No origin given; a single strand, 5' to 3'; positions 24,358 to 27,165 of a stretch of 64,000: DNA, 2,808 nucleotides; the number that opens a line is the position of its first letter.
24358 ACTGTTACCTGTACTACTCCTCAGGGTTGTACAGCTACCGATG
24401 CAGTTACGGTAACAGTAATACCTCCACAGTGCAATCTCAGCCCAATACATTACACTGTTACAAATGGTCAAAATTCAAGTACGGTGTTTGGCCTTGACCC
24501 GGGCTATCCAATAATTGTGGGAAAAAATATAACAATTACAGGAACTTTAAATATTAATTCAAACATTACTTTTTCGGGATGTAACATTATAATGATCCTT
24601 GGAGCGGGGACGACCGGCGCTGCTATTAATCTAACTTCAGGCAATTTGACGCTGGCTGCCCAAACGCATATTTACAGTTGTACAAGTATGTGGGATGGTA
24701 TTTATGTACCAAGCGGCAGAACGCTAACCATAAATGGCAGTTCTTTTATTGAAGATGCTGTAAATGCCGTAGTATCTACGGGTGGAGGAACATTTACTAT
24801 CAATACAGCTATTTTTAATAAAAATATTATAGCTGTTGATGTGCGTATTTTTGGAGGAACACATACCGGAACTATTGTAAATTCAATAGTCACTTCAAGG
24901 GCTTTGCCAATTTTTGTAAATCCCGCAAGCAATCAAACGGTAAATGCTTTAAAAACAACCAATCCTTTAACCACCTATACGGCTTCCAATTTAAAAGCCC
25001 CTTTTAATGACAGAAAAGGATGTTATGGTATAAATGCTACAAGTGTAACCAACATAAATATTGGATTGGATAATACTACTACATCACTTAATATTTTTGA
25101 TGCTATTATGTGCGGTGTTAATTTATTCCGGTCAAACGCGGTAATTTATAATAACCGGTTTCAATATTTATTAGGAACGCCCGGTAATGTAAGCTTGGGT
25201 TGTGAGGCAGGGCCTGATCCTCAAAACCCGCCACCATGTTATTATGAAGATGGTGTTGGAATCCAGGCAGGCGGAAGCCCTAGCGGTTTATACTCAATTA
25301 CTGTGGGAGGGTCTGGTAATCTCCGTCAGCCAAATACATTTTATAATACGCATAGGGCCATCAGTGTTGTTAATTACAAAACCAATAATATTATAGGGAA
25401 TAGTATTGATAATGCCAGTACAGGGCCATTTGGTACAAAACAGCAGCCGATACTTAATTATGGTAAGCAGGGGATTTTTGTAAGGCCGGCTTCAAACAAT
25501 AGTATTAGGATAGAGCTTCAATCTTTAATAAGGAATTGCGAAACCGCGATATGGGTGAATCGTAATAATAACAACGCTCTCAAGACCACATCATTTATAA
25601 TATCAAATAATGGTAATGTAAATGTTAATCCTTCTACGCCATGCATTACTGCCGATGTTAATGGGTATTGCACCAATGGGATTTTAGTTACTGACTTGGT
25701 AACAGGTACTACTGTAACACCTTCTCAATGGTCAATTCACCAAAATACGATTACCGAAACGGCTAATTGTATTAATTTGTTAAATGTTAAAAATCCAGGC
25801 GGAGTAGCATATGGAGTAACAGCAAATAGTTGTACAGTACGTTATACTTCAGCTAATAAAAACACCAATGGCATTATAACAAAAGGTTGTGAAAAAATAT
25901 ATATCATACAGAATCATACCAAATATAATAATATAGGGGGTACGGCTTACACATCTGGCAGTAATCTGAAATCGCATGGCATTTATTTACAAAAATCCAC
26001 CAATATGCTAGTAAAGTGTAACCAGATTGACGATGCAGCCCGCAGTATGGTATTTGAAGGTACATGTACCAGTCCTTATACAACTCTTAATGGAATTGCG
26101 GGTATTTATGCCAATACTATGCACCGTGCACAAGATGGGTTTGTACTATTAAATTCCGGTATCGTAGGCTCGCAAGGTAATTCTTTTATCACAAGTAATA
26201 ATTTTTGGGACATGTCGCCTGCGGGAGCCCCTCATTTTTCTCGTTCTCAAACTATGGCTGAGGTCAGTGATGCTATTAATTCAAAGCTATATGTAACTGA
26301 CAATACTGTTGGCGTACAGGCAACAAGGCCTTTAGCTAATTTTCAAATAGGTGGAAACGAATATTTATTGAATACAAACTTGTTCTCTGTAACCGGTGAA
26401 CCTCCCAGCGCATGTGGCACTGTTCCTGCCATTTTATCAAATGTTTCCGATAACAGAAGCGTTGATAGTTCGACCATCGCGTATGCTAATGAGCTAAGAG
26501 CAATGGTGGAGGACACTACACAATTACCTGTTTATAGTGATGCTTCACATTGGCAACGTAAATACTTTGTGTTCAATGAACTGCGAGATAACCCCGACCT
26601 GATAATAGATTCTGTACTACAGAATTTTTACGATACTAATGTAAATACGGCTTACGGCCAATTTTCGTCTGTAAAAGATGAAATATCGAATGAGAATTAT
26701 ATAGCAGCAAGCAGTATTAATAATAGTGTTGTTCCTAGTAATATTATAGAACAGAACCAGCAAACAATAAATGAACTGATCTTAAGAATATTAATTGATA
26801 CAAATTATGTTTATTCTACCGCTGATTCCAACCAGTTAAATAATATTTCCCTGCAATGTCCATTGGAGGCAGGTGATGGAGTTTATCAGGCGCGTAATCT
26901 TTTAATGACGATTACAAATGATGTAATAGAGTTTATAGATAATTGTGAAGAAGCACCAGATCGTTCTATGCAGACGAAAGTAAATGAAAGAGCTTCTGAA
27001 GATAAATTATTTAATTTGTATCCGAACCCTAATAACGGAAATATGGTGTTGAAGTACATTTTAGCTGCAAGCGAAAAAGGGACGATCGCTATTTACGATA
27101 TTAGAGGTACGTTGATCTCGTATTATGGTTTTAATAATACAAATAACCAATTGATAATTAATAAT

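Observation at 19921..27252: A 2443-aa T9SS cargo combines two beta-helix regions with an M43-type metzincin in which the otherwise invariant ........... glycine is replaced by glutamine.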

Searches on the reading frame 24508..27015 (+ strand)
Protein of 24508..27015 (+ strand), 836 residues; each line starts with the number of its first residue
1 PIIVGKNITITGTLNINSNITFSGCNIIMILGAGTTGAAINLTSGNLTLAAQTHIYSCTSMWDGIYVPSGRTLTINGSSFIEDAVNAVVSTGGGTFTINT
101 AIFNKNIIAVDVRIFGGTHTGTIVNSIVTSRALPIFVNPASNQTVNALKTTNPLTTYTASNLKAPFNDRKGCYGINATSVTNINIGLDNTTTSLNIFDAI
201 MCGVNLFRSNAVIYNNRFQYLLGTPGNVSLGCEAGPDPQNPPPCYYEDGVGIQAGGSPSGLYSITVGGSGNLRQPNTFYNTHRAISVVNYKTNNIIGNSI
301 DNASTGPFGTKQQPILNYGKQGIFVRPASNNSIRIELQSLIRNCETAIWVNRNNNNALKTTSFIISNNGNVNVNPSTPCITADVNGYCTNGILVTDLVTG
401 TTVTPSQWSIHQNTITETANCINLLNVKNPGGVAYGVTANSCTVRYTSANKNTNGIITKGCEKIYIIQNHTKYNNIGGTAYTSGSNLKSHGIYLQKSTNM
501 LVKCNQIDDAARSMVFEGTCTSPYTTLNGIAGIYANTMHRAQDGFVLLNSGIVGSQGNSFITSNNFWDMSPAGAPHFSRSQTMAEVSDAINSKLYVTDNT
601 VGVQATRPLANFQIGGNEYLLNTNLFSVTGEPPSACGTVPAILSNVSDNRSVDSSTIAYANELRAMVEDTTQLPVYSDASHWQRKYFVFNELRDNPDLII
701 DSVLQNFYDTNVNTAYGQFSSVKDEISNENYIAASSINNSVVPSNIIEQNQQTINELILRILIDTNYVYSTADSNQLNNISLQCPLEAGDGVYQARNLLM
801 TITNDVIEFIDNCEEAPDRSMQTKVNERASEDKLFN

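Call 34: find_homologous_proteins(query=window:24508-27015:+, max_evalue=1e-10)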
Query window:24508-27015:+ (836 aa): 15 proteins with E <= 1e-10 among 8000 candidates.
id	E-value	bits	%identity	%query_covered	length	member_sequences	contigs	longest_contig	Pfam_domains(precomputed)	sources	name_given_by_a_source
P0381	3.6e-276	936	58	99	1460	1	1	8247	PF18962.8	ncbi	-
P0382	3.5e-238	811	52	99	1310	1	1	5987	PF00415.25,PF18962.8,PF13540.13,PF25384.2,PF25390.2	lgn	-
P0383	9.1e-192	657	47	98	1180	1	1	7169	PF18962.8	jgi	jgi:hypothetical protein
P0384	2.9e-176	606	45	100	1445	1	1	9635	PF18962.8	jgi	jgi:hypothetical protein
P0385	3.0e-171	589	43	100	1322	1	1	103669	PF18962.8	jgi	jgi:hypothetical protein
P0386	5.8e-127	443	43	82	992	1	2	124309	PF22352.3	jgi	jgi:hypothetical protein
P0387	8.6e-113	396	43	77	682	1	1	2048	-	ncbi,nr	ncbi:MAG: hypothetical protein L6Q66_12095, partial [Bacteroidia bacterium]|nr:hypothetical protein 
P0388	2.7e-99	352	40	79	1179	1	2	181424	PF24996.1,PF07646.22,PF24681.2,PF13415.13,PF18962.8,PF24981.2,PF01344.32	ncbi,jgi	jgi:N-acetylneuraminic acid mutarotase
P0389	1.1e-69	254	36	78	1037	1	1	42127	PF13229.13,PF18962.8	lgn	-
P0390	5.1e-67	245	35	77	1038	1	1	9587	PF13229.13,PF18962.8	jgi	jgi:hypothetical protein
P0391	2.5e-17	80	24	100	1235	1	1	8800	PF13229.13,PF00801.27,PF18962.8,PF18911.7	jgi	jgi:hypothetical protein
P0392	7.2e-15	72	23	45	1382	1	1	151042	PF00801.27,PF18962.8,PF18911.7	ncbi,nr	ncbi:MAG: T9SS type A sorting domain-containing protein [Flavobacteriales bacterium]|nr:T9SS type A 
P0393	1.1e-13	68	25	96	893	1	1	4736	PF13229.13,PF18962.8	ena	-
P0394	1.2e-13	68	23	45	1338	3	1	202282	PF00801.27,PF18962.8,PF18911.7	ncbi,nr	ncbi:MAG: hypothetical protein HJHJAOHD_00575 [Flavobacteriales bacterium]|nr:hypothetical protein [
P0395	2.3e-12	64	24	90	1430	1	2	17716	PF18962.8,PF18911.7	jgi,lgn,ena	jgi:hypothetical protein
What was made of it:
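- The module is conserved behind different heads (call 34).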

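Call 37: search_protein_families(library=pfam, proteins=[P0381], max_evalue=0.01)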
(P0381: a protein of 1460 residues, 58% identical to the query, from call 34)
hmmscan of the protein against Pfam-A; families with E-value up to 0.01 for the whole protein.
P0381 (1460 aa): 2 families
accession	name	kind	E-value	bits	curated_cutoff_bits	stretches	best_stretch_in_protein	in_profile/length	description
PF18962.6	Por_Secre_tail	-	3.2e-10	40.6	27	1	1383-1458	1-75/75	Secretion system C-terminal sorting domain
PF19081.6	Ig_7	-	6.1e-05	23.7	27.3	1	368-442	2-84/84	Ig-like domain CHU_C associated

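Call 50: predict_structure(alignment_id=A2)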
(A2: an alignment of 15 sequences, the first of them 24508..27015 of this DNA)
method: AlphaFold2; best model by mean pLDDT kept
length: 836 residues; sequences in the alignment: 15
mean_pLDDT: 77.2   pTM: 0.71
mean pLDDT of the five models: 77.2, 76.9, 76.2, 75.4, 73.5
residues with pLDDT >= 90: 254; 70-90: 350; 50-70: 133; < 50: 99
segments of 3 or more residues with pLDDT < 50: 233-242, 310-315, 372-376, 526-529, 571-579, 601-604, 611-624, 641-655, 672-674, 815-836
pLDDT, mean of each block of 10 residues (from residue 1): 90 92 93 68 95 91 91 93 93 87 94 79 92 85 90 80 78 91 86 90 93 94 61 46 69 89 88 87 94 94 69 58 92 91 93 79 85 55 78 90 82 87 90 80 73 89 88 63 65 90 83 85 56 75 75 72 64 44 63 62 49 43 49 54 36 49 75 59 84 76 85 88 84 92 90 92 85 87 81 83 70 46 33 27
secondary structure, 60 per line:
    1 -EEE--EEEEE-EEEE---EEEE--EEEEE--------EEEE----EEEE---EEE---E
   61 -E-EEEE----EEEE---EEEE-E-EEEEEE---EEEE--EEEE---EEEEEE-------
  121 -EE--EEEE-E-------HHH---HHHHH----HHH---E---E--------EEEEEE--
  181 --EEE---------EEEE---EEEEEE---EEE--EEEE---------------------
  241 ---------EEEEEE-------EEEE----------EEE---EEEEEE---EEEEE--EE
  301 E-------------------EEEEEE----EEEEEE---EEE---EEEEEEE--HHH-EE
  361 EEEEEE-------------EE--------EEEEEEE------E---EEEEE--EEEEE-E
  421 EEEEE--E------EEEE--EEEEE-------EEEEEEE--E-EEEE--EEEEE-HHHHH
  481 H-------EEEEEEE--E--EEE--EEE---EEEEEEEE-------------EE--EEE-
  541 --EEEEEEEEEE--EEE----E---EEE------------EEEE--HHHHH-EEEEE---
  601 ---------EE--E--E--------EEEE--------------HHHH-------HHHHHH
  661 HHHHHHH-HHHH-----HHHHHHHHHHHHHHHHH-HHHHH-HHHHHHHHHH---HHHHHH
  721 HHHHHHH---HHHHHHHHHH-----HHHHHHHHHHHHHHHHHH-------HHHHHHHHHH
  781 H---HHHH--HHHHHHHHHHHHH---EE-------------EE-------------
elements in order (helices of 4 or more, strands of 3 or more residues): E2-4 E7-11 E13-16 E20-23 E26-30 E39-42 E47-50 E54-56 E64-67 E72-75 E79-82 E86-91 E95-98 E101-104 E108-113 E126-129 H145-149 E173-178 E183-185 E195-198 E202-207 E211-213 E216-219 E250-255 E263-266 E277-279 E283-288 E292-296 E299-301 E321-326 E331-336 E340-342 E346-352 E359-366 E390-396 E407-411 E414-418 E420-425 E435-438 E441-445 E453-459 E464-467 E470-474 H476-481 E489-495 E501-503 E506-508 E512-519 E537-539 E543-552 E555-557 E566-568 E581-584 H587-591 E593-597 E626-629 H644-647 H655-667 H669-672 H678-694 H696-700 H702-711 H715-727 H731-740 H746-763 H771-781 H785-788 H791-803
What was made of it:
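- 26437..26916 (+): Alpha-helical bundle (aa ~2173-2332). AF2 secondary structure, pLDDT 75-92 (call 50).
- On Right-handed parallel beta-helix (pectin-lyase-like) fold, C-terminal region: AF2 pLDDT 77 (call 50).
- Checked: The second ~600-aa beta-helix (aa ~1530-2160) is supported by an AF2 model (pLDDT 77, pTM 0.71, call 50).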

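Call 52: fold_search(model_id=the predicted structure, library=pdb)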
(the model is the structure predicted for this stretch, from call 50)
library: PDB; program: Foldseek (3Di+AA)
matches with E <= 10: 298; with E <= 0.001: 1
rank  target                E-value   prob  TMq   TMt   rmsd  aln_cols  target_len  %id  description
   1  6a40_A                6.8e-04  0.75  0.13  0.19  20.3       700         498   12  complex structure of Alginate lyase AlyF-OU02 with G4 (released 2019-05-01)
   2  5w6f_A                3.3e-03  0.90  0.15  0.19  16.9       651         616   10  Crystal structure of Bacteriophage CBA120 tailspike protein 3 (TSP3, orf212) (released 2018-10-24)
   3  5gt5_A                6.7e-03  0.75  0.13  0.21  16.2       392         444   12  Structural basis of the specific activity and thermostability of pectate lyase (pelN) from Paenibacillus sp. 0602 (released 2017-10-25)
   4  8yk1_A                1.4e-02  0.30  0.12  0.13  20.2       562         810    9  Blood group B alpha-1,3-galactosidase AgaBb from Bifidobacterium bifidum, construct 23-844 (released 2024-07-10)
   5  6nw9_B                1.6e-02  0.72  0.15  0.19  15.8       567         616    8  CRYSTAL STRUCTURE OF A TAILSPIKE PROTEIN 3 (TSP3, ORF212) FROM ESCHERICHIA COLI O157:H7 BACTERIOPHAGE CBA120 (released 2019-06-05)
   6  1bhe                  1.8e-02  0.20  0.11  0.18  18.2       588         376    9  POLYGALACTURONASE FROM ERWINIA CAROTOVORA SSP. CAROTOVORA (released 1998-11-11)
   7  8yk2_B                1.9e-02  0.28  0.15  0.18  18.7       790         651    9  Blood group B alpha-1,3-galactosidase AgaBb from Bifidobacterium bifidum, construct T7-tag_24-700 (released 2024-07-10)
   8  7osf_A                2.1e-02  0.35  0.10  0.17  16.4       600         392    9  ABC Transporter complex NosDFYL, R-domain 1 (released 2022-06-22)
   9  4mr0_B                2.5e-02  0.47  0.15  0.23  15.5       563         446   10  Crystal structure of PfbA, a surface adhesin of Streptococcus pneumoniae (released 2014-02-05)
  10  6e0v_A                2.9e-02  0.91  0.21  0.28  14.3       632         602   11  Apo crystal structure of the colanidase tailspike protein gp150 of Phage Phi92 (released 2019-07-17)
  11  6nw9_C                3.5e-02  0.44  0.14  0.18  17.5       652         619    8  CRYSTAL STRUCTURE OF A TAILSPIKE PROTEIN 3 (TSP3, ORF212) FROM ESCHERICHIA COLI O157:H7 BACTERIOPHAGE CBA120 (released 2019-06-05)
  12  8u1o_o                3.5e-02  0.21  0.12  0.14  17.0       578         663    9  In situ cryo-EM structure of bacteriophage P22 tailspike protein complex at 3.4A resolution (released 2023-11-29)
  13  6gvp_A                4.2e-02  0.54  0.19  0.25  12.9       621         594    9  TAILSPIKE PROTEIN MUTANT E372Q (DELTA N471/S472) OF E. COLI BACTERIOPHAGE HK620 IN COMPLEX WITH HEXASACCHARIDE (released 2018-07-11)
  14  3t9g_B                4.6e-02  0.97  0.13  0.46   7.1       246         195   10  The crystal structure of family 3 pectate lyase from Caldicellulosiruptor bescii (released 2012-05-09)
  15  9bev_A                4.8e-02  0.12  0.14  0.18  18.6       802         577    8  Structure of GH110A in complex with a lambda-carrageenan oligosaccharide (released 2025-08-27)
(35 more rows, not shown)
